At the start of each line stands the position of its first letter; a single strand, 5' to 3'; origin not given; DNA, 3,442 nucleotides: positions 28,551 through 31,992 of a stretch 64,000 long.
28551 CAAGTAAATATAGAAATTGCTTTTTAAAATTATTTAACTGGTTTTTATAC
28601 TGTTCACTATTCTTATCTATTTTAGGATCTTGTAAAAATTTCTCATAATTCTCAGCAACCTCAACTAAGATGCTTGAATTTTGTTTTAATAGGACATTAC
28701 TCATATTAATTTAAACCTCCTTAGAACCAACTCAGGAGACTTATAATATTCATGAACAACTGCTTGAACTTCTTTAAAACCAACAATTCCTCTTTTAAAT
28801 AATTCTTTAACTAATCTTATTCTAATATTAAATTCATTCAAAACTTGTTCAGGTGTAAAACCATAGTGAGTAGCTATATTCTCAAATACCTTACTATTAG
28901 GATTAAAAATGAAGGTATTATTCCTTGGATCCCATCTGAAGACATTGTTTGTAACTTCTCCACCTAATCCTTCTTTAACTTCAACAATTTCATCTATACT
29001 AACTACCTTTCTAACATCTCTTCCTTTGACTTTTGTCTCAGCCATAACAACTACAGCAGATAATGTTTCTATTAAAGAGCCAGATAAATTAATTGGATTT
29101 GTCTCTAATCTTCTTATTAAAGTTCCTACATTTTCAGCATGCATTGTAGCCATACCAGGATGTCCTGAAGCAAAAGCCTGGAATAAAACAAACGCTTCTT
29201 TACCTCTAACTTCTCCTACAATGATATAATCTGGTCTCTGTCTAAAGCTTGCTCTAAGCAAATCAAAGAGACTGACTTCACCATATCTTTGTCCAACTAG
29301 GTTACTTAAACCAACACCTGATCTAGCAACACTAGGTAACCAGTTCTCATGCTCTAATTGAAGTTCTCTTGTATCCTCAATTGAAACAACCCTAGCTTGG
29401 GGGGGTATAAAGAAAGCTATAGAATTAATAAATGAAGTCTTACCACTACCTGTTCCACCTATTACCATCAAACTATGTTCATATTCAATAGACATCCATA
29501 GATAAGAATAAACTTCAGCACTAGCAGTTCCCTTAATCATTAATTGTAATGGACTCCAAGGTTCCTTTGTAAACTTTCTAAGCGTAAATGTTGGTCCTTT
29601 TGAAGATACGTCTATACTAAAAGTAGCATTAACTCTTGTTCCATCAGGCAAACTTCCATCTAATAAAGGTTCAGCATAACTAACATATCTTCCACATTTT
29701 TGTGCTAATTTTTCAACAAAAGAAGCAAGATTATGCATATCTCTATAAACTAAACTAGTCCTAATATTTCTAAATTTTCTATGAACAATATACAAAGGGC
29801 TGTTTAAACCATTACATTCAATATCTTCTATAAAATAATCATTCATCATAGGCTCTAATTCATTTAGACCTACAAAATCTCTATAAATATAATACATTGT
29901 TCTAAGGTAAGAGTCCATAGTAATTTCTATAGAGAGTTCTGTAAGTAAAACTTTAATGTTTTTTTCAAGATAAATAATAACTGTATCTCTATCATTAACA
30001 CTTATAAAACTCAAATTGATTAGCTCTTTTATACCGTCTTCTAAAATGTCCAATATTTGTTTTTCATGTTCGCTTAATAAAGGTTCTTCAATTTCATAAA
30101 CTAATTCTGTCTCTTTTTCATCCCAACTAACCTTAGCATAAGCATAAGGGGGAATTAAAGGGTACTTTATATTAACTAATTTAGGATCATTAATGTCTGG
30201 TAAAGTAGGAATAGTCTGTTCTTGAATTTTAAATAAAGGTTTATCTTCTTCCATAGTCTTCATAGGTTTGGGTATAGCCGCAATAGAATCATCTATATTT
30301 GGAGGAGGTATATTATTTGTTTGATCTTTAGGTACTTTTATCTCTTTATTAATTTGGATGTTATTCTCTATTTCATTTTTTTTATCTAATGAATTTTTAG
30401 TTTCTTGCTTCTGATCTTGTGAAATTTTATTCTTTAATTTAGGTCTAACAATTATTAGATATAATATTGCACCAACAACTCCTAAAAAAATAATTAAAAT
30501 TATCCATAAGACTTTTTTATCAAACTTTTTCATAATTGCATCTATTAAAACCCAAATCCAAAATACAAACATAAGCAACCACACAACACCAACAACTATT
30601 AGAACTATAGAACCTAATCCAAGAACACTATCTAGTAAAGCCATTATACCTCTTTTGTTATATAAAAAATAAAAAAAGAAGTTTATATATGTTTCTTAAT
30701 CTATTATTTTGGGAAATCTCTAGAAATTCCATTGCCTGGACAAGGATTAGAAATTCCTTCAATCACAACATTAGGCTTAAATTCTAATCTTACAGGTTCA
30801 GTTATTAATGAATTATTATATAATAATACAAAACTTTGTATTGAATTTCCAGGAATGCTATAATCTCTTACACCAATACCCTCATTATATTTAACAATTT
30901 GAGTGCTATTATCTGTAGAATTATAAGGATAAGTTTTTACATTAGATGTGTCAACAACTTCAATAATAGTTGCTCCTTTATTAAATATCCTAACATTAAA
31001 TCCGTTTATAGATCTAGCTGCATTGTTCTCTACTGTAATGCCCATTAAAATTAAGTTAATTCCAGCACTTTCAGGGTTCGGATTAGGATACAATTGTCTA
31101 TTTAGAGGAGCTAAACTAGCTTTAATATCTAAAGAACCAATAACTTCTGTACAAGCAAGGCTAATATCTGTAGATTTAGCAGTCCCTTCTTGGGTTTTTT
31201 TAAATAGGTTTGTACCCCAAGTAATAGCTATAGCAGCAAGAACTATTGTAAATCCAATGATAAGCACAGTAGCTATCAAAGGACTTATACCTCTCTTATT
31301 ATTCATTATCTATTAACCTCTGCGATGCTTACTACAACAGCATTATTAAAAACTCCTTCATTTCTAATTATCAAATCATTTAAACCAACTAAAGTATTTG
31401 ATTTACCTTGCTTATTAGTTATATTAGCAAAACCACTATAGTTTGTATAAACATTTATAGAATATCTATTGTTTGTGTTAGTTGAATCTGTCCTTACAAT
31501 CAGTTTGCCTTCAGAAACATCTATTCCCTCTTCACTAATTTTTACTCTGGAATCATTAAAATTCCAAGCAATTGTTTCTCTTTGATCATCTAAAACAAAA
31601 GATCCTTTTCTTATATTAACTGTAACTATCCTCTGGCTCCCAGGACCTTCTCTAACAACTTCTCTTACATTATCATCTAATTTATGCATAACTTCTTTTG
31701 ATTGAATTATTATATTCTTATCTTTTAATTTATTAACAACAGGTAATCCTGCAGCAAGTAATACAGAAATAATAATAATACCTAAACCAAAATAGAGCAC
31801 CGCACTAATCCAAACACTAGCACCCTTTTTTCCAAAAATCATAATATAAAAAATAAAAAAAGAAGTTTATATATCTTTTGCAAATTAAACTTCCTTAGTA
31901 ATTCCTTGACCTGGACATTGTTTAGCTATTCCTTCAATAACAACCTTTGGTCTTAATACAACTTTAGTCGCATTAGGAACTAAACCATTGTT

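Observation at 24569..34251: Twelve-gene type IV pilus-like operon that fits no named archaeal filament system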

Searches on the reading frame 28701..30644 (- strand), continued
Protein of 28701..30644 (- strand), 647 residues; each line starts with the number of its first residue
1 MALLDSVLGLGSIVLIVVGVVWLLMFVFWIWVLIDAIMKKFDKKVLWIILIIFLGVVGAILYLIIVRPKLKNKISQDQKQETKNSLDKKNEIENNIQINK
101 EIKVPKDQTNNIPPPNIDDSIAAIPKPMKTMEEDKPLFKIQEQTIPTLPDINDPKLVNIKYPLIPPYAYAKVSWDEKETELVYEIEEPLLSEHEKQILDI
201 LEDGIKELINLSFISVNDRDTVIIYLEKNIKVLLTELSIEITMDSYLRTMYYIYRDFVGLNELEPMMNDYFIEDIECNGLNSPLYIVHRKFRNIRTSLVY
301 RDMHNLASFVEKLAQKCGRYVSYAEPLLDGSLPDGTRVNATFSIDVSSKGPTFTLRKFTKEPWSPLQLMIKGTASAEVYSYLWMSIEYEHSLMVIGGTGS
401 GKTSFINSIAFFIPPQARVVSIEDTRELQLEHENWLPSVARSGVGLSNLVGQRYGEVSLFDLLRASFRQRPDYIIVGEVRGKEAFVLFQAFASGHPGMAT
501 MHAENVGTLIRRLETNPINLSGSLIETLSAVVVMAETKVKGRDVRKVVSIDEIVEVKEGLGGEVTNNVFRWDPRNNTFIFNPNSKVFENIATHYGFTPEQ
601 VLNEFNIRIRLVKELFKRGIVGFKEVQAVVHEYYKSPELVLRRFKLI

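Call 32: search_solved_structures(query=window:28701-30644:-, max_evalue=1e-30, show_alignments=4)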
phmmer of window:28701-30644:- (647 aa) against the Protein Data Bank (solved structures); distinct sequences matched with E-value up to 1e-30: 6.
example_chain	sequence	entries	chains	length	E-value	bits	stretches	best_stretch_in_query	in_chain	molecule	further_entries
2oap_1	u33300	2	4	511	2.2e-114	386.2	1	148-643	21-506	Type II secretion system protein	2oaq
4ii7_A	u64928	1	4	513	8e-75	255.5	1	214-624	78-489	FlaI ATPase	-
4ihq_A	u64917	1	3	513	5.1e-74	252.8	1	214-624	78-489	FlaI ATPase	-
8rkd_E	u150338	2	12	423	1.1e-40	142.7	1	248-533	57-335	Pilus assembly ATPase CpaF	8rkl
8rjf_A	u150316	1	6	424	1.1e-40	142.7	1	248-533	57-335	Pilus assembly ATPase CpaF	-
9e24_A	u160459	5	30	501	1.8e-40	142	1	248-533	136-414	CpaF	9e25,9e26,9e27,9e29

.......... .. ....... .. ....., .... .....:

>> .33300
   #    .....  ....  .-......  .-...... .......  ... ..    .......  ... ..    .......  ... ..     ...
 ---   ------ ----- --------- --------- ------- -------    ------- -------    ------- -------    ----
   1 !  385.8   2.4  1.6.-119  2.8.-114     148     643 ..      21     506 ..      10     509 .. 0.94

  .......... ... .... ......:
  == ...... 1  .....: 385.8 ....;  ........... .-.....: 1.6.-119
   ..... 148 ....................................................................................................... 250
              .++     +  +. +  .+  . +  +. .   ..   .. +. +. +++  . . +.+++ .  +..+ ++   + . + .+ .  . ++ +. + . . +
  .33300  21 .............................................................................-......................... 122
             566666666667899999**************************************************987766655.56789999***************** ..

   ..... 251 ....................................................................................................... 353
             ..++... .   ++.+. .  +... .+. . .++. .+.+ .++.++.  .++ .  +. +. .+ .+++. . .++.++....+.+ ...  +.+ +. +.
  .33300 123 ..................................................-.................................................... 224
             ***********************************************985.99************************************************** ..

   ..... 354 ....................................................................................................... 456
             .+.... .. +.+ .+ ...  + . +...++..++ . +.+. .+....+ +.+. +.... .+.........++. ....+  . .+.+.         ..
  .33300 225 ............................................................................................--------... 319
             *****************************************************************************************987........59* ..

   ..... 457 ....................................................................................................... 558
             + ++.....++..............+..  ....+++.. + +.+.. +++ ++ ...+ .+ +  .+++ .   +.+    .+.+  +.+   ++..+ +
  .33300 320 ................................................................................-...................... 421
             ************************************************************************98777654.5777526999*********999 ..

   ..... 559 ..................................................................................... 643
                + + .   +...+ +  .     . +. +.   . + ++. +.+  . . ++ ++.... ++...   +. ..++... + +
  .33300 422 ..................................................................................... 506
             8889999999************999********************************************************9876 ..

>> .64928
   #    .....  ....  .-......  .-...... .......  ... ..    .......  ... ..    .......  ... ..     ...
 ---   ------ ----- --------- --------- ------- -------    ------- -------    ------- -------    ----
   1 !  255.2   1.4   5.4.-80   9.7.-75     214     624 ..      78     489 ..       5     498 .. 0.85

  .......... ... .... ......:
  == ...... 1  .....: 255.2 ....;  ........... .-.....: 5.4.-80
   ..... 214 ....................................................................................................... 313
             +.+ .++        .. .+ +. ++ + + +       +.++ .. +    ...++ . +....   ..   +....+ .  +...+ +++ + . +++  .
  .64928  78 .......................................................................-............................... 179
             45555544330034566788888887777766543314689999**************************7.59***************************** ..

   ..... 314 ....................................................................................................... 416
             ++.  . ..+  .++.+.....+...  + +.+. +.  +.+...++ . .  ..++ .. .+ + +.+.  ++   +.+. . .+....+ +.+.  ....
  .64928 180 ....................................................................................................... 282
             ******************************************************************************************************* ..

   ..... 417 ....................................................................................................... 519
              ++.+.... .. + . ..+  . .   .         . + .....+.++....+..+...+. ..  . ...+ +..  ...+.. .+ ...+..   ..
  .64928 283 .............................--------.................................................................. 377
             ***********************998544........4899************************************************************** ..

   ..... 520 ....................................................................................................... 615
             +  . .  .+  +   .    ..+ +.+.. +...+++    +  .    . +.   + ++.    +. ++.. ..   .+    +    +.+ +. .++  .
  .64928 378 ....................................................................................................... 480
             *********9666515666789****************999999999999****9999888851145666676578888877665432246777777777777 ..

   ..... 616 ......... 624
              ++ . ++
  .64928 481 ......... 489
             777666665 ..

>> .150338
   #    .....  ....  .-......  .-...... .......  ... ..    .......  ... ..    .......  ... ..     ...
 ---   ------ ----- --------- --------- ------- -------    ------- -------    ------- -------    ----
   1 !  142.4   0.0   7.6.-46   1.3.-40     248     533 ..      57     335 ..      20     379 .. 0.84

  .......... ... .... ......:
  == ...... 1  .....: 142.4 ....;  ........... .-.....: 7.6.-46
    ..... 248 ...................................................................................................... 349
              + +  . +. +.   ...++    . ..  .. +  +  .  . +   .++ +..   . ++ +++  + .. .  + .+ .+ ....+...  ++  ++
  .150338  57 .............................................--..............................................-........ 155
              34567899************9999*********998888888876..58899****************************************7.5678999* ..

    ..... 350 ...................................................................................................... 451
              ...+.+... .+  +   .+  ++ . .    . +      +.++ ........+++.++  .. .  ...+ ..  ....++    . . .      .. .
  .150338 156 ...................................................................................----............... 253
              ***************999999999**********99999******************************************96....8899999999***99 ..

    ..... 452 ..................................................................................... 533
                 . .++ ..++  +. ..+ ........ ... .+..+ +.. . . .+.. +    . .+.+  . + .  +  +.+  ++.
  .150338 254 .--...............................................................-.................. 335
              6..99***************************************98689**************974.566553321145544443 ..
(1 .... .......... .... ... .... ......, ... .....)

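Call 85: search_protein_families(library=pfam, proteins=[L031:3174-3320:+, L003:5239-5385:+, L001:7074-7220:+, L005:1361-1507:+, L009:7311-7457:+], max_evalue=1)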
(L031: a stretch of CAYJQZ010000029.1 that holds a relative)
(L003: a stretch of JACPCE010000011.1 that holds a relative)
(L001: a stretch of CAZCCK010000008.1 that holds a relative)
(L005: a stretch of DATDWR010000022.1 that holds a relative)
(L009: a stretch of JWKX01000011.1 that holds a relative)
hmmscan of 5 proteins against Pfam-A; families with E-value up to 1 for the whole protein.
L031:3174-3320:+ (49 aa): 10 families
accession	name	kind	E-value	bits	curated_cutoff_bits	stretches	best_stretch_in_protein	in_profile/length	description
PF09723.15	Zn_ribbon_8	-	0.00095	19.6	34.4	1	4-33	6-36/41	Zinc ribbon domain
PF12773.13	DZR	-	0.0043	17.6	27.3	1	3-36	12-37/45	Double zinc ribbon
PF15135.11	UPF0515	-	0.027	14.3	29.8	1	3-30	110-137/271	Uncharacterised protein UPF0515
PF16622.11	zf-C2H2_11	-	0.042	13.9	27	1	2-14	3-15/29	zinc-finger C2H2-type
PF01155.25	HypA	-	0.081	13.4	28.9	1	4-35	71-98/112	Hydrogenase/urease nickel incorporation, metallochaperone, hypA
PF13878.12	zf-C2H2_3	-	0.083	13.2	27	1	6-18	16-28/40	zinc-finger of acetyl-transferase ESCO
PF23470.1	Zn_ribbon_PF0610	-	0.21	11.8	26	1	6-29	4-24/39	PF0610 rubredoxin-like zinc beta-ribbon domain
PF18073.7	Zn_ribbon_LapB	-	0.28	11.4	25.7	0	4-13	1-10/28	Rubredoxin metal binding domain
PF21349.2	RUBY_RBDX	-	0.32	10.9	26.5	0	25-40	2-17/30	Rubrerythrin, rubredoxin-like domain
PF14803.11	Zn_ribbon_Nudix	-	0.55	10.6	25.6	0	5-30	2-29/34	Nudix N-terminal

L003:5239-5385:+ (49 aa): 3 families
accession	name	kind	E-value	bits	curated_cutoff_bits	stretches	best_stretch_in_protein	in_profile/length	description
PF09723.15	Zn_ribbon_8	-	0.16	12.5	34.4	1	4-31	6-34/41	Zinc ribbon domain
PF18547.6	HalOD2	-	0.17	12.2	27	0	25-32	33-40/52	Halobacterial output domain 2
PF23547.1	Zn_ribbon_FGT1_1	-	0.33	11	27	0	25-36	4-15/35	FORGETTER1 first zinc ribbon domain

L001:7074-7220:+ (49 aa): 5 families
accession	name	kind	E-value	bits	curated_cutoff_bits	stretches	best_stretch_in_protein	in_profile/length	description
PF04879.21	Molybdop_Fe4S4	-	0.01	16.3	22.7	1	21-46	3-28/55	Molybdopterin oxidoreductase Fe4S4 domain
PF05495.17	zf-CHY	-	0.011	16.6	31.3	1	3-33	18-52/68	CHY zinc finger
PF13240.11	Zn_Ribbon_1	-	0.033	14.4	25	0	26-31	16-21/23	zinc-ribbon domain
PF01155.25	HypA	-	0.11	12.9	28.9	1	3-32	70-95/112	Hydrogenase/urease nickel incorporation, metallochaperone, hypA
PF11781.13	Zn_ribbon_RRN7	-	0.5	10.5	27.1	1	3-12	21-30/32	Zinc-finger of RNA-polymerase I-specific TFIIB, Rrn7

L005:1361-1507:+ (49 aa): 4 families
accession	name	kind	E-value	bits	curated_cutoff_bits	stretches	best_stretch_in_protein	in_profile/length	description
PF18687.6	DUF5637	-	0.047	14.1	31.3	1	19-30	9-20/33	Family of unknown function (DUF5637)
PF23477.1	zf_Tbcl_2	-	0.089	12.9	27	1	23-42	5-24/37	Probable treble clef zinc finger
PF06844.16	DUF1244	-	0.11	13.1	27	1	4-13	11-20/67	Protein of unknown function (DUF1244)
PF13696.11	zf-CCHC_2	-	0.46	10.8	27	1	25-33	5-13/21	Zinc knuckle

L009:7311-7457:+ (49 aa): 7 families
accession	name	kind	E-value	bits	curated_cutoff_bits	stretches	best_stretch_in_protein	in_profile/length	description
PF09723.15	Zn_ribbon_8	-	0.03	14.8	34.4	1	4-32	6-35/41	Zinc ribbon domain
PF13717.11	Zn_ribbon_4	-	0.038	14.4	30.3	0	26-38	5-17/36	zinc-ribbon domain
PF01155.25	HypA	-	0.067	13.7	28.9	1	2-34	69-97/112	Hydrogenase/urease nickel incorporation, metallochaperone, hypA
PF16622.11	zf-C2H2_11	-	0.11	12.6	27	1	2-15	3-16/29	zinc-finger C2H2-type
PF13696.11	zf-CCHC_2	-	0.12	12.6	27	0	25-33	5-13/21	Zinc knuckle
PF03367.19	Zn_ribbon_ZPR1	-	0.19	11.6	23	0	22-35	5-18/56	ZPR1 zinc-finger domain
PF13878.12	zf-C2H2_3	-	0.44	10.8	27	0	6-16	16-26/40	zinc-finger of acetyl-transferase ESCO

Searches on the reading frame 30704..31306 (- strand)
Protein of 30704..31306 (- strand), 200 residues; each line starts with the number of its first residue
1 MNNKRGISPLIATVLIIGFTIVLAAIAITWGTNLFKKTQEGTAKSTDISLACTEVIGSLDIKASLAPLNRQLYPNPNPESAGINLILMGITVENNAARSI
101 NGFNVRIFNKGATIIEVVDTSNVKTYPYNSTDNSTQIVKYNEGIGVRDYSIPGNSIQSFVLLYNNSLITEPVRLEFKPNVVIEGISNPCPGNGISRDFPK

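Call 3: search_protein_families(library=pfam, proteins=[window:30704-31306:-], max_evalue=0.1)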
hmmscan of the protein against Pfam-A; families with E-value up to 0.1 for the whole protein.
window:30704-31306:- (200 aa): 1 family
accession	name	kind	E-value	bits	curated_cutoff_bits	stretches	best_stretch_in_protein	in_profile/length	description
PF07790.16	Pilin_N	-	0.002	19.4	25.2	1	5-42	1-37/78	Archaeal Type IV pilin, N-terminal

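Call 24: search_protein_families(library=ncbifam, proteins=[window:30704-31306:-], max_evalue=0.1)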
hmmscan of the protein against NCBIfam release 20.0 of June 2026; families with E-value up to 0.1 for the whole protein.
window:30704-31306:- (200 aa): 2 families
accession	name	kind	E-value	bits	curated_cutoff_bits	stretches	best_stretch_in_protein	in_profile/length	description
TIGR02537.2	arch_flag_Nterm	domain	5.9e-09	35.3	20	1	3-30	1-28/33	archaellin/type IV pilin N-terminal domain-containing protein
NF046073.1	UpsA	equivalog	7.5e-05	22.9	130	1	4-62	1-59/136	pilin subunit UpsA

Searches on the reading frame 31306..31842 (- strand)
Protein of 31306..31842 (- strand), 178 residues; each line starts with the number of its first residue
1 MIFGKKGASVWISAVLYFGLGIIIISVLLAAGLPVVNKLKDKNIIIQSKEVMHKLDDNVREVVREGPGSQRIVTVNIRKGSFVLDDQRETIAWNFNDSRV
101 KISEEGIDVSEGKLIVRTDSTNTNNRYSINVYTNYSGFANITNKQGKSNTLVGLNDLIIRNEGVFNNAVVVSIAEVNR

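Call 3: search_protein_families(library=pfam, proteins=[window:31306-31842:-], max_evalue=0.1)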
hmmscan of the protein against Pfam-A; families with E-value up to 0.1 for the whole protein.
window:31306-31842:- (178 aa): 2 families
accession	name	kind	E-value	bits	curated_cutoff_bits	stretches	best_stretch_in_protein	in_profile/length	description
PF23960.2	DUF7289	-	2e-06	28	27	1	9-100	4-94/238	Family of unknown function (DUF7289)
PF21572.2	Nop5_56-rel_N_Arc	-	0.046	14.5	27.8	0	78-115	8-46/128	Archaeal Nop5/56-rel, N-terminal domain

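Call 24: search_protein_families(library=ncbifam, proteins=[window:31306-31842:-], max_evalue=0.1)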
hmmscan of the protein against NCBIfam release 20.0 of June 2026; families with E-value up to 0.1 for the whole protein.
window:31306-31842:- (178 aa): 0 families

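Call 72: search_protein_families(library=ncbifam, proteins=[window:31306-31842:-], max_evalue=0.05)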
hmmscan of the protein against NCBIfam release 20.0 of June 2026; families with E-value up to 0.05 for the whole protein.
window:31306-31842:- (178 aa): 0 families
